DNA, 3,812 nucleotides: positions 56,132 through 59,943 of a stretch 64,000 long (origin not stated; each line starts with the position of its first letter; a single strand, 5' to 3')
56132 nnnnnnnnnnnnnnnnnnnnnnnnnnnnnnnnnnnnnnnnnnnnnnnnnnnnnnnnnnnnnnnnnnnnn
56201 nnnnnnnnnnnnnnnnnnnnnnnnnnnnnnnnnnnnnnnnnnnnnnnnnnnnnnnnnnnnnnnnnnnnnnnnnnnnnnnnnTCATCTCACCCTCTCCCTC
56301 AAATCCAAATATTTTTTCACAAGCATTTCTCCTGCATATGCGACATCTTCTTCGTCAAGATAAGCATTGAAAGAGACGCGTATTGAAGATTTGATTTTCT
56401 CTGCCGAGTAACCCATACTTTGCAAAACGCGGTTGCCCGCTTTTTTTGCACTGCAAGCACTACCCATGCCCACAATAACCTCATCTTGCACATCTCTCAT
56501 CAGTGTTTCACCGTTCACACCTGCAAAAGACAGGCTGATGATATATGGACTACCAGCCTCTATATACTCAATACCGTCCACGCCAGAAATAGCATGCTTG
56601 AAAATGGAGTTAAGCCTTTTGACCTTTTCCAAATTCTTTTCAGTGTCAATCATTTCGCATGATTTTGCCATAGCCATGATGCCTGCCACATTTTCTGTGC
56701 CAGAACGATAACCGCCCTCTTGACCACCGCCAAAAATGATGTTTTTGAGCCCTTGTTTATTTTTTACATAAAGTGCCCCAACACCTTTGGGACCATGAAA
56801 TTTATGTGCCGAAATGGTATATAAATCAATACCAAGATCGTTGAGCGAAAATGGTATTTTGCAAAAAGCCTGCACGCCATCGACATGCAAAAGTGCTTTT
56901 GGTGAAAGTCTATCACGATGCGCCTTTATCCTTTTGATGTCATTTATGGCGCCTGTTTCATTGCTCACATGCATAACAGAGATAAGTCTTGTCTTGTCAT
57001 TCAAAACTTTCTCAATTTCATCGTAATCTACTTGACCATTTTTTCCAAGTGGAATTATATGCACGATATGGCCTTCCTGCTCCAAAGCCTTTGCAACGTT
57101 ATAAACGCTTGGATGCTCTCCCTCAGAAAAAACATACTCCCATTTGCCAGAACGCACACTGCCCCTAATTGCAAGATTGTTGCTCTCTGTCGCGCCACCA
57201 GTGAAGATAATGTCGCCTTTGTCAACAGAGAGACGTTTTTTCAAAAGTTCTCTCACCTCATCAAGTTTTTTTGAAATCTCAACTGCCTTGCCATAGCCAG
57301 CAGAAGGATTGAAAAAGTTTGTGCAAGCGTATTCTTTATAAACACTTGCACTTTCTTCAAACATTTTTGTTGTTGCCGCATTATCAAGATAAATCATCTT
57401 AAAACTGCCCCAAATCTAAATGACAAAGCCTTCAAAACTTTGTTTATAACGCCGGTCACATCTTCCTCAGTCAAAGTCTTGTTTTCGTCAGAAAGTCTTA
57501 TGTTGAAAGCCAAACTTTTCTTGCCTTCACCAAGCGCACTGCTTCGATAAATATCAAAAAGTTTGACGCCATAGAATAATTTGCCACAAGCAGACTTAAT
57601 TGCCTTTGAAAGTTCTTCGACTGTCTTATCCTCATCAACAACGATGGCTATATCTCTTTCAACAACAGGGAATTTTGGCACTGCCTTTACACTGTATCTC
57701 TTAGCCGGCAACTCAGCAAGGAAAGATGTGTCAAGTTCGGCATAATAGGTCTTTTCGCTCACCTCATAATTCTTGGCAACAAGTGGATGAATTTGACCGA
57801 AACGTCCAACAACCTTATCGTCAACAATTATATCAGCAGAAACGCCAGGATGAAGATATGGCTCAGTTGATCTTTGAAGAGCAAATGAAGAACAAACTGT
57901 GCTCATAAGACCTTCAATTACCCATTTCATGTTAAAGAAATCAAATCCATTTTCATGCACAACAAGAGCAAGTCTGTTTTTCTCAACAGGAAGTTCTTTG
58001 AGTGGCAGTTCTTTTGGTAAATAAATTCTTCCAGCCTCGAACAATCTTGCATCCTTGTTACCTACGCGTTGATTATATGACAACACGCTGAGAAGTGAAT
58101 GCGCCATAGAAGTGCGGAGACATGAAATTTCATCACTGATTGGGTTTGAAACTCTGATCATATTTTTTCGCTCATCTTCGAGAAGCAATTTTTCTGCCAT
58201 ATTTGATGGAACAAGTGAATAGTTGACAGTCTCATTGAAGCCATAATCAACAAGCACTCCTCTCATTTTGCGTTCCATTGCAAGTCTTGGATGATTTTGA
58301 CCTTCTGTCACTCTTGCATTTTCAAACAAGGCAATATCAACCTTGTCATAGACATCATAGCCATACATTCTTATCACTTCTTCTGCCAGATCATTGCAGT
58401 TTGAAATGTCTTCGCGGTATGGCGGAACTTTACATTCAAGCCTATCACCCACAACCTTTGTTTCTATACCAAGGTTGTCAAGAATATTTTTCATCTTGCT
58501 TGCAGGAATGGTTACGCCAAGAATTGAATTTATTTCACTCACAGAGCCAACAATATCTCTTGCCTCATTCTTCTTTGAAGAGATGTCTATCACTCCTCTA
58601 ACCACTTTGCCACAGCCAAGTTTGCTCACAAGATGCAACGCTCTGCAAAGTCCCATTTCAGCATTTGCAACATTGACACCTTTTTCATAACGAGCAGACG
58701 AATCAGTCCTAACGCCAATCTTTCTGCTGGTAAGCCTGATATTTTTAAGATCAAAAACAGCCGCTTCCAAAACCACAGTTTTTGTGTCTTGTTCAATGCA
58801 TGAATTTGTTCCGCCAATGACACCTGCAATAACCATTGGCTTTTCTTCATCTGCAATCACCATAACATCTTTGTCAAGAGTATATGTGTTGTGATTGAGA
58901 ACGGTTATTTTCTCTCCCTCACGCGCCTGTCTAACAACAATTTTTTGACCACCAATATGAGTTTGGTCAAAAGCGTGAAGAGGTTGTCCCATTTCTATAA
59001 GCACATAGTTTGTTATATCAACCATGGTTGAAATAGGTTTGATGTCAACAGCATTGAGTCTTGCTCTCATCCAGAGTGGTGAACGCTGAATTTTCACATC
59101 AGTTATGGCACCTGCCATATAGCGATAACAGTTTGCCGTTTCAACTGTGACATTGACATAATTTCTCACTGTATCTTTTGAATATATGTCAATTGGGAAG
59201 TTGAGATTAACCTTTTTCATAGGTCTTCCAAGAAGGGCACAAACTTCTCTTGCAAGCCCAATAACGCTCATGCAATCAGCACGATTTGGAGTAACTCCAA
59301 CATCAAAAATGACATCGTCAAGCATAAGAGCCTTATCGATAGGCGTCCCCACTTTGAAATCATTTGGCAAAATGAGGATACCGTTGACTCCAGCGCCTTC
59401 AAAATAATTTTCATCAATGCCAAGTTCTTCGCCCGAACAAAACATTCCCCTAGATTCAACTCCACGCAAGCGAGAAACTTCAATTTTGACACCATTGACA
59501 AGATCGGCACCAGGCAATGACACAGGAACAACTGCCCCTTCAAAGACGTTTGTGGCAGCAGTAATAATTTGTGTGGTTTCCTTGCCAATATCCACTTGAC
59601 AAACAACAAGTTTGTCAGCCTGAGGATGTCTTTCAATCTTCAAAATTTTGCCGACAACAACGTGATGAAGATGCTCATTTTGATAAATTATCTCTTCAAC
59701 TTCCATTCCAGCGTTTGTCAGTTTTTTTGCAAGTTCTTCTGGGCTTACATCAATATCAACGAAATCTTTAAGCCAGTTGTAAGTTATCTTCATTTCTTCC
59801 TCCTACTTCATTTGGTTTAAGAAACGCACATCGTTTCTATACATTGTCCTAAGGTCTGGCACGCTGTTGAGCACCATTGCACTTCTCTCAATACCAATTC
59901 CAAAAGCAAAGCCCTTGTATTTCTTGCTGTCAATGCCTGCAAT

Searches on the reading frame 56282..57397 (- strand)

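Call 76: search_protein_families(library=pfam, proteins=[window:56282-57397:-], max_evalue=0.00001)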
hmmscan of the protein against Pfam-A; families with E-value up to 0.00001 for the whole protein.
window:56282-57397:- (371 aa): 1 family
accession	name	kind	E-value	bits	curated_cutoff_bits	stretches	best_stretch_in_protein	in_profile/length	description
PF00266.25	Aminotran_5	-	2.4e-65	221.4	21.5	1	2-353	1-369/371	Aminotransferase class-V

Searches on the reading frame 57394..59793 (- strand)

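Call 68: search_protein_families(library=pfam, proteins=[window:57394-59793:-], max_evalue=0.00001)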
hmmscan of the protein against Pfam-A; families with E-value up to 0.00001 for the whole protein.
window:57394-59793:- (799 aa): 6 families
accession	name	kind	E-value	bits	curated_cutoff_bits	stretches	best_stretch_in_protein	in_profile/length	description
PF03483.22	B3_4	-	4.3e-60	202.7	29.3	1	222-392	2-172/174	B3/4 domain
PF17759.6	tRNA_synthFbeta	-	6e-54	183.2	22.4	1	492-688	7-213/214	Phenylalanyl tRNA synthetase beta chain CLM domain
PF03147.19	FDX-ACB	-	1.4e-27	96.4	31.1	1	706-799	1-94/94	Ferredoxin-fold anticodon binding domain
PF03484.21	B5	-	3.7e-22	78.7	28.6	1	417-479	4-67/67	tRNA synthetase B5 domain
PF01588.26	tRNA_bind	-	4.3e-20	72.1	27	1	45-150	1-95/96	Putative tRNA binding domain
PF01409.25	tRNA-synt_2d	-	1.6e-06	28.2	19.8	1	485-680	2-208/246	tRNA synthetases class II core domain (F)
